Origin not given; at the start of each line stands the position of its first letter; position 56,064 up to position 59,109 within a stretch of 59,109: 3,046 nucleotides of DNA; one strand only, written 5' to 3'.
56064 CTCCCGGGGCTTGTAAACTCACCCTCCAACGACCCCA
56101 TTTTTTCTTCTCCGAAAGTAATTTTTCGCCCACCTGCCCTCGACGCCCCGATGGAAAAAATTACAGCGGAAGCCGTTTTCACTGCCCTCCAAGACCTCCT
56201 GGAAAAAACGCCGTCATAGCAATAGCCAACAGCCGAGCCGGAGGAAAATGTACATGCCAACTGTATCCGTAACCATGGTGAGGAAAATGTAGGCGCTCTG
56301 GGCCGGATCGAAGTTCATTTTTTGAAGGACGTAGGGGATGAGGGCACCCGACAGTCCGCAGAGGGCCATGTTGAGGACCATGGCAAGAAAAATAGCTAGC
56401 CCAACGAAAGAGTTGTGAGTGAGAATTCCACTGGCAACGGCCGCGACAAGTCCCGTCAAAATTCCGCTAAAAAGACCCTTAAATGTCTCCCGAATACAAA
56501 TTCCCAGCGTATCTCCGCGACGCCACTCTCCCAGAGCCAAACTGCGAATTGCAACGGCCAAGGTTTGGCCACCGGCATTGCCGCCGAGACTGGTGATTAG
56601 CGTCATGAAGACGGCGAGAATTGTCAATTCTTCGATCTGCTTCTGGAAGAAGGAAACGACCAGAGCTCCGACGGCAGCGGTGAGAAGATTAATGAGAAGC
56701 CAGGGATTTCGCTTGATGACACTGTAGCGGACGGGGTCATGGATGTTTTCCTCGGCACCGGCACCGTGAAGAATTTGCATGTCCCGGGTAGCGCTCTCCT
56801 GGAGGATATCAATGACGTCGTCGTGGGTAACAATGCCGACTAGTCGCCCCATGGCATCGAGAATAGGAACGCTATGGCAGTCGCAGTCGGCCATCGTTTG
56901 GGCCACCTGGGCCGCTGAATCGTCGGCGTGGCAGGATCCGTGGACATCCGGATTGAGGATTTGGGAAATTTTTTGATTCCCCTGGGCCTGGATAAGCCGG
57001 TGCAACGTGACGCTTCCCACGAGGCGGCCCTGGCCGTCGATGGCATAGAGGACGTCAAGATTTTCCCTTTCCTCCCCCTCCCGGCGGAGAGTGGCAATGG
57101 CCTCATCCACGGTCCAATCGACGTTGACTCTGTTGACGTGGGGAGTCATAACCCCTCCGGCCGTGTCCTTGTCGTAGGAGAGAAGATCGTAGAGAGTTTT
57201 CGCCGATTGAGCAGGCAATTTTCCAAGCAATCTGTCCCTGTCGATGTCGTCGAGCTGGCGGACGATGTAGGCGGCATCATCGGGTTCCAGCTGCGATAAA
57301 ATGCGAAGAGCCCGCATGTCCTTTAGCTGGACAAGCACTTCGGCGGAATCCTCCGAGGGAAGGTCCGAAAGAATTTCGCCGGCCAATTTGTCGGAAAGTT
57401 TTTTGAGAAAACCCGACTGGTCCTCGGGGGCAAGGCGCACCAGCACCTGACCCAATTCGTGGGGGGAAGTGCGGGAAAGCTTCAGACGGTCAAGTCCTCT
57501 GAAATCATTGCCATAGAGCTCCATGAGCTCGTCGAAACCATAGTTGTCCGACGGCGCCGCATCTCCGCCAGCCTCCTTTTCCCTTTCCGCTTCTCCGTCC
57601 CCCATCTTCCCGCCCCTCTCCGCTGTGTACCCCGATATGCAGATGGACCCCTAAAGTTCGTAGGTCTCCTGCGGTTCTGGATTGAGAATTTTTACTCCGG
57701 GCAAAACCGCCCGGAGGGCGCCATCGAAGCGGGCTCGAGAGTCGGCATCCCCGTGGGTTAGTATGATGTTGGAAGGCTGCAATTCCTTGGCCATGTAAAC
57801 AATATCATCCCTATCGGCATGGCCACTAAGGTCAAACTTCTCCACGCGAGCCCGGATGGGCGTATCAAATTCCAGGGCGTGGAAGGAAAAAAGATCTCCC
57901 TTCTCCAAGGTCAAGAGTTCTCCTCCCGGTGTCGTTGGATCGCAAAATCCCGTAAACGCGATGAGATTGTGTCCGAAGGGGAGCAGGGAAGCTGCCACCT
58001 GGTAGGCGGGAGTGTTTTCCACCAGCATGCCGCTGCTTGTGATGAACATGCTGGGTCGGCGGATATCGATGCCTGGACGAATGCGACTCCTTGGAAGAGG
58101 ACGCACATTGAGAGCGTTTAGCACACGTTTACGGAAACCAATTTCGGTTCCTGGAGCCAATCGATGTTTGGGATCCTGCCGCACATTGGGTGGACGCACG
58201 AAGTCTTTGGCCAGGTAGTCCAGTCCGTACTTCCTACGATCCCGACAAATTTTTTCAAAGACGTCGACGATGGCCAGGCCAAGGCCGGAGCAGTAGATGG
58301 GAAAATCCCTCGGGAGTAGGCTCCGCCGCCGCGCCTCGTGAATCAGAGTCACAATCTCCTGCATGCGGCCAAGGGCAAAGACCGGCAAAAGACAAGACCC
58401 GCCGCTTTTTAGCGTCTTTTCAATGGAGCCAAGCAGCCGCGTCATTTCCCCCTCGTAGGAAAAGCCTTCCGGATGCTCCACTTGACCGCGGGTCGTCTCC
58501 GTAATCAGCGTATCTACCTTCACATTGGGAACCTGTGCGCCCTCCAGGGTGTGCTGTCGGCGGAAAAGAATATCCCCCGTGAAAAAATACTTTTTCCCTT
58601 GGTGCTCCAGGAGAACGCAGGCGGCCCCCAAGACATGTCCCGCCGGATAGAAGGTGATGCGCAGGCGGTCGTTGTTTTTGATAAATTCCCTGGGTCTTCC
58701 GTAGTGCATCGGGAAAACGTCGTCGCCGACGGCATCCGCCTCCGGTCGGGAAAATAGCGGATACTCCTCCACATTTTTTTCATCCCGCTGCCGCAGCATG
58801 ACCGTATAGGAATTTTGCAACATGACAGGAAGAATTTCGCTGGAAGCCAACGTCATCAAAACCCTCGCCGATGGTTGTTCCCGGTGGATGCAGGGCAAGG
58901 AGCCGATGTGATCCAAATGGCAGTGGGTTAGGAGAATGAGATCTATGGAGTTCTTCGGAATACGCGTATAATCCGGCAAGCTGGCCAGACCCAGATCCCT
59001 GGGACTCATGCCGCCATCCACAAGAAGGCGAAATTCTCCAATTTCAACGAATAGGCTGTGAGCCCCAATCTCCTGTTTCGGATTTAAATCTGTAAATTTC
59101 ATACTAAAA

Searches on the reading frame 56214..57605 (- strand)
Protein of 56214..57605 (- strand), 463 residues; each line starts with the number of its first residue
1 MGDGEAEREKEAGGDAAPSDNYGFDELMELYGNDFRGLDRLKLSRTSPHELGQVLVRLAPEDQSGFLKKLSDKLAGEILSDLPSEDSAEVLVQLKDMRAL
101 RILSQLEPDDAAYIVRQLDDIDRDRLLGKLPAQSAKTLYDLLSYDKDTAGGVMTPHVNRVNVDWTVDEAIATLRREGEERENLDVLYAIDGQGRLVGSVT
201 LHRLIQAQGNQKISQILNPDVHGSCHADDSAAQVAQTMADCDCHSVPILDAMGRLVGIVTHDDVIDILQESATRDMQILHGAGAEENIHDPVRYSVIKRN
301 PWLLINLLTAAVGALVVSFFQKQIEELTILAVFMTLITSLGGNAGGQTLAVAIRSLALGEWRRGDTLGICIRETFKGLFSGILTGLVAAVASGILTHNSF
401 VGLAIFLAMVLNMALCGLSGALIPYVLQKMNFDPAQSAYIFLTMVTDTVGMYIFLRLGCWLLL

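Call 72: search_protein_families(library=pfam, proteins=[window:56214-57605:-], max_evalue=0.01)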
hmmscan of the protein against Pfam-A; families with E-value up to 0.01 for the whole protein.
window:56214-57605:- (463 aa): 5 families
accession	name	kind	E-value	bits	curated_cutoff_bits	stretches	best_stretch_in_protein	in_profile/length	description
PF01769.21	MgtE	-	7e-26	91.4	27.6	1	334-455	1-123/125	Divalent cation transporter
PF00571.33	CBS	-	2.3e-16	60.3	24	2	214-269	2-56/57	CBS domain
PF03448.22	MgtE_N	-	3.5e-16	60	25.9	1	48-147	3-102/102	MgtE intracellular N domain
PF14841.11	FliG_M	-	5.9e-06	26.9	25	0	65-98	18-51/76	FliG middle domain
PF18360.6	hnRNP_Q_AcD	-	0.0019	18.7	26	0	96-123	25-52/70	Heterogeneous nuclear ribonucleoprotein Q acidic domain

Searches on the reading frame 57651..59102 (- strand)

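Call 72: search_protein_families(library=pfam, proteins=[window:57651-59102:-], max_evalue=0.01)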
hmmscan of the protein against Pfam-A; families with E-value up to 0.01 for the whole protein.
window:57651-59102:- (483 aa): 5 families
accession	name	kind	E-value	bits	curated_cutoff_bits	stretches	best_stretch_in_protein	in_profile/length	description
PF00753.33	Lactamase_B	-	2.8e-16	60.5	22.7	1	15-189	7-161/196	Metallo-beta-lactamase superfamily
PF16661.11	Lactamase_B_6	-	6.5e-14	52.2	27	1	19-193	2-177/193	Metallo-beta-lactamase superfamily domain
PF07521.17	RMMBL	-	3.7e-12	46.5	21.6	1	415-462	3-51/63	Zn-dependent metallo-hydrolase RNA specificity domain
PF12706.13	Lactamase_B_2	-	3.7e-08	33.6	27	1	25-191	2-154/200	Beta-lactamase superfamily domain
PF10996.14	Beta-Casp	-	2.5e-07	31.7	27.7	1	247-396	1-120/120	Beta-Casp domain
